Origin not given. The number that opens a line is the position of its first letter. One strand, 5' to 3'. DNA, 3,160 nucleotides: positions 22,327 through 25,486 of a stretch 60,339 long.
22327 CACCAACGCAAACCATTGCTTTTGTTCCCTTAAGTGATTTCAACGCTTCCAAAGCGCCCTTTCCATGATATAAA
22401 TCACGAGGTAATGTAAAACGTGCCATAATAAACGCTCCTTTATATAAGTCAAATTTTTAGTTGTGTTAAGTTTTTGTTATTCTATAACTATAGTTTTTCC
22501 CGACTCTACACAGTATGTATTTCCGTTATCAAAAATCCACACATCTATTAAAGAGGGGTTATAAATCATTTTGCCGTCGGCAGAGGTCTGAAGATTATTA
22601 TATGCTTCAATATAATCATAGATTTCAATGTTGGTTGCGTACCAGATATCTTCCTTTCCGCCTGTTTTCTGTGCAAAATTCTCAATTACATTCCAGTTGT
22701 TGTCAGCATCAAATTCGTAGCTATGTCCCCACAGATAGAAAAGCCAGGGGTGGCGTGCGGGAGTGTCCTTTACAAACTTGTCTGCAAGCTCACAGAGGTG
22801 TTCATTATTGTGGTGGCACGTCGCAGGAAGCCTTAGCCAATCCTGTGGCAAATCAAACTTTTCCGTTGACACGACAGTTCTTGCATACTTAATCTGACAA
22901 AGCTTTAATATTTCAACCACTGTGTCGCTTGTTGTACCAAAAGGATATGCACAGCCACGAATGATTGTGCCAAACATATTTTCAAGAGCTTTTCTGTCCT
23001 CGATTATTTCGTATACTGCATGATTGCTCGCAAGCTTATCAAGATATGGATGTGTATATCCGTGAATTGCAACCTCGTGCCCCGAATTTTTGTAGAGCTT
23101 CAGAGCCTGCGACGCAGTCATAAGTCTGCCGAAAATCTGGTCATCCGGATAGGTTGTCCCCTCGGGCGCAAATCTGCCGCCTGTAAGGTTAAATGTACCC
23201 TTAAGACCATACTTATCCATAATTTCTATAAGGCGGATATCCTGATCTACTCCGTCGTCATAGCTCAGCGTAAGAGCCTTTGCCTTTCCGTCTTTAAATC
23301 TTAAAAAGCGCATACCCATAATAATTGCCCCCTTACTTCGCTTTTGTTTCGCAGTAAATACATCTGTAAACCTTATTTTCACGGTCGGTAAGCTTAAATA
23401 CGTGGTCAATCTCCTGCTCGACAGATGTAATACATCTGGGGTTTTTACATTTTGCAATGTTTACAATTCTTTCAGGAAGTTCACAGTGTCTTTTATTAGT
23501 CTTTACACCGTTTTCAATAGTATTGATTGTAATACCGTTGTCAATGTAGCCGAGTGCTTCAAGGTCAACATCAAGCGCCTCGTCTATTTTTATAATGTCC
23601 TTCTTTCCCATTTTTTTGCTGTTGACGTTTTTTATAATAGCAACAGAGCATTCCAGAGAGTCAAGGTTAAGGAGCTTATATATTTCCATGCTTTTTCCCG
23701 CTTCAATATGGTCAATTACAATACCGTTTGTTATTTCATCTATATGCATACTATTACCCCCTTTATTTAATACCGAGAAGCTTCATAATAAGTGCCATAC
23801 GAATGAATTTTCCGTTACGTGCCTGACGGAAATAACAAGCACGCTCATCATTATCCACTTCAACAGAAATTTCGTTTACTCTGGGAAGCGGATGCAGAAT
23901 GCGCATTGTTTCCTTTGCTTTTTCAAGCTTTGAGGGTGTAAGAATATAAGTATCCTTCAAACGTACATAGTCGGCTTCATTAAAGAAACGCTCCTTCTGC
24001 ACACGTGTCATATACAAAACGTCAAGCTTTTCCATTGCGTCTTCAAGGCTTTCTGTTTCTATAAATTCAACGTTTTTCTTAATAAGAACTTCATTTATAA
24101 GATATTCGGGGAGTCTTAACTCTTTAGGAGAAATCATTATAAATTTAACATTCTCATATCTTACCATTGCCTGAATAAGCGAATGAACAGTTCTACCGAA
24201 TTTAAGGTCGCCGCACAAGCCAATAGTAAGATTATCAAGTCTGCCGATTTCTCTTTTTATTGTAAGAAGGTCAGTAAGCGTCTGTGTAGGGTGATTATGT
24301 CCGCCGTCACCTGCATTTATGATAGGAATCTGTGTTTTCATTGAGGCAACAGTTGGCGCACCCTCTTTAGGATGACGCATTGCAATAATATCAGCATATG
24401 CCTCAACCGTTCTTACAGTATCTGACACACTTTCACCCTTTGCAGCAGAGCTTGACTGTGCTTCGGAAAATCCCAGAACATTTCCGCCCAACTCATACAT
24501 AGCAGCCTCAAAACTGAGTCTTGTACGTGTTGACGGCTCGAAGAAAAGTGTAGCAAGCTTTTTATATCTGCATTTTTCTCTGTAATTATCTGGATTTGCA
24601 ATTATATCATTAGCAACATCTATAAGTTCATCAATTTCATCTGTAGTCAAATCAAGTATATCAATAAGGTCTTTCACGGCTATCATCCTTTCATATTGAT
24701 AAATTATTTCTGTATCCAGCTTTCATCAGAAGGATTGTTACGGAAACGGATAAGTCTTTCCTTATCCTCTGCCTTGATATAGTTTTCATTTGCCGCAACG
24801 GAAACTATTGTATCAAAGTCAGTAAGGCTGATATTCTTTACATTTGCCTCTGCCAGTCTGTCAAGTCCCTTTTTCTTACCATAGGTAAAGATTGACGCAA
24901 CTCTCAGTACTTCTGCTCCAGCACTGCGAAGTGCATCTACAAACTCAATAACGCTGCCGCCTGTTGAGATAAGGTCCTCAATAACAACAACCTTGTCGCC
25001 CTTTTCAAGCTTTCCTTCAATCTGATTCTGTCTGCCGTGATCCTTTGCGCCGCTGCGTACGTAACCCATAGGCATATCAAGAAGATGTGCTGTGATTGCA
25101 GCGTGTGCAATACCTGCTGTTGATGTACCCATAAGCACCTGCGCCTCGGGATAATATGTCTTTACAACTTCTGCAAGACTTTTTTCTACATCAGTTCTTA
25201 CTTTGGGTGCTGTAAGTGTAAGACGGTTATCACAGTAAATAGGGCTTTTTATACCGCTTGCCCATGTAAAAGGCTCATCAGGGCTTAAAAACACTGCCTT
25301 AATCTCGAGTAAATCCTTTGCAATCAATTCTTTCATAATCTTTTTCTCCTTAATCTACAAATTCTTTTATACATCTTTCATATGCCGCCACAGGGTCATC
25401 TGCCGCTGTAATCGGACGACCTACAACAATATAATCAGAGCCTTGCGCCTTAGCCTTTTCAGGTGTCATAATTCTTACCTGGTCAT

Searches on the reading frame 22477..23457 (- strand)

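Call 71: search_protein_families(library=pfam, proteins=[window:22477-23457:-], max_evalue=0.00001)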
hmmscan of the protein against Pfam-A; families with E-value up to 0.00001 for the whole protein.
window:22477-23457:- (326 aa): 1 family
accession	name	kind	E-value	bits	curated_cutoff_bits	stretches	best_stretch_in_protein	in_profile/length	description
PF01522.26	Polysacc_deac_1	-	1.7e-18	67.2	23.1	1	56-191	3-123/124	Polysaccharide deacetylase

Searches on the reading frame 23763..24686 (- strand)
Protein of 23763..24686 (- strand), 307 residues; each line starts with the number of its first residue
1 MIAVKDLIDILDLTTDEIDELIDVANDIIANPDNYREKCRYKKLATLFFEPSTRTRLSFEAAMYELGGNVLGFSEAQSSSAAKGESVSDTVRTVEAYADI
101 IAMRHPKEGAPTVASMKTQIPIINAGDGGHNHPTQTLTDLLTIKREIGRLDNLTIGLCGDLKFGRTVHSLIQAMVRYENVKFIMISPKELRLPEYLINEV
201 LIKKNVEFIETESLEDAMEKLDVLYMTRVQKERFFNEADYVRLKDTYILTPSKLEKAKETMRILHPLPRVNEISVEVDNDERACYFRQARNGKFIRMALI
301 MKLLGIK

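Call 71: search_protein_families(library=pfam, proteins=[window:23763-24686:-], max_evalue=0.00001)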
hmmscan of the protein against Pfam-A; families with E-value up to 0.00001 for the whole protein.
window:23763-24686:- (307 aa): 2 families
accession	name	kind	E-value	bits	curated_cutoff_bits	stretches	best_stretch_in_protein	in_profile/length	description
PF02729.26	OTCace_N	-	7.9e-48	162.7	29.9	1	5-144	1-147/148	Aspartate/ornithine carbamoyltransferase, carbamoyl-P binding domain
PF00185.30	OTCace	-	2.6e-28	99.5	29.4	1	152-301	2-155/157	Aspartate/ornithine carbamoyltransferase, Asp/Orn binding domain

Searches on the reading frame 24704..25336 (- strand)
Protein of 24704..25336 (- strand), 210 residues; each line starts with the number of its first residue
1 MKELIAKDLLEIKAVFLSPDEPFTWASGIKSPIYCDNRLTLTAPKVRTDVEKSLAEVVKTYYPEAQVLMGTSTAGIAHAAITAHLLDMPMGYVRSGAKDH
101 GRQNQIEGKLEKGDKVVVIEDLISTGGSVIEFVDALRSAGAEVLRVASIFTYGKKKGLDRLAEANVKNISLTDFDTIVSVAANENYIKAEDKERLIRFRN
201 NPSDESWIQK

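Call 71: search_protein_families(library=pfam, proteins=[window:24704-25336:-], max_evalue=0.00001)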
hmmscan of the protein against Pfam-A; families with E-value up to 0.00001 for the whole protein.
window:24704-25336:- (210 aa): 1 family
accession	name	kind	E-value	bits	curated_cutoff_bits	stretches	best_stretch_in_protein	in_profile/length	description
PF00156.33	Pribosyltran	-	7.8e-14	51.7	26.3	1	44-177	9-150/158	Phosphoribosyl transferase domain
